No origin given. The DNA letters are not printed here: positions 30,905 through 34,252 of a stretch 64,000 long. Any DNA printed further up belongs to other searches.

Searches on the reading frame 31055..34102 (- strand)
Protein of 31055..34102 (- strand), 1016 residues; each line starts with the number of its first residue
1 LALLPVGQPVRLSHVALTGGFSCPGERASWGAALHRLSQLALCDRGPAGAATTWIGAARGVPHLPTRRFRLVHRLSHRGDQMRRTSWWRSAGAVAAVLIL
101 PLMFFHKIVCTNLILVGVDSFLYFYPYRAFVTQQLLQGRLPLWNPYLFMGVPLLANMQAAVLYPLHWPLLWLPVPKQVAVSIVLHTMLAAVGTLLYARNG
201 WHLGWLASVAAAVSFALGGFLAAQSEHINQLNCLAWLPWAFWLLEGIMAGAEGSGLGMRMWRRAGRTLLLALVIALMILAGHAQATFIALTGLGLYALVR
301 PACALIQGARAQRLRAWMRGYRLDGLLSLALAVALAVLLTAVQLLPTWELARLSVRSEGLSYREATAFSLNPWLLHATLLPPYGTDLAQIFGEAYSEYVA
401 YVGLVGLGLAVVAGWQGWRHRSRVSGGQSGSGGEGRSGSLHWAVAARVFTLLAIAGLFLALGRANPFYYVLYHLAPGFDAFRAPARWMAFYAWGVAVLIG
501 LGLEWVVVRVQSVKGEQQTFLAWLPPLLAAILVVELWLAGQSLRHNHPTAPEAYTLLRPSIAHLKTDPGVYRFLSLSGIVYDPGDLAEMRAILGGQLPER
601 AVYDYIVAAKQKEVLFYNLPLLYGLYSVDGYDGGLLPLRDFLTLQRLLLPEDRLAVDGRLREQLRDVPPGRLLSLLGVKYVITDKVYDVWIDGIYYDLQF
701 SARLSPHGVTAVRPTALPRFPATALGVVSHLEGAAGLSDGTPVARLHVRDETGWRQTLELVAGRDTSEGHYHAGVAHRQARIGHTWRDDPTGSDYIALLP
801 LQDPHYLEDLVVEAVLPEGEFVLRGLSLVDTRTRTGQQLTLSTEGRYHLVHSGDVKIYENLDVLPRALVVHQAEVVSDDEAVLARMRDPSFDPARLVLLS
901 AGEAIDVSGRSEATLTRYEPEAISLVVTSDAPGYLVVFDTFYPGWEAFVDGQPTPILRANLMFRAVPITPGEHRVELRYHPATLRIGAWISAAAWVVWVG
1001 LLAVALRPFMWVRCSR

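Call 101: search_protein_families(library=pfam, proteins=[window:31055-34102:-], max_evalue=0.0001)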
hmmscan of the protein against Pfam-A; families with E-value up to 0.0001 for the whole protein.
window:31055-34102:- (1016 aa): 1 family
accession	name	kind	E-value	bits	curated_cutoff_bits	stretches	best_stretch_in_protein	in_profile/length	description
PF09586.16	YfhO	-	3.9e-15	55.8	28.5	1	911-991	754-835/835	Bacterial membrane protein YfhO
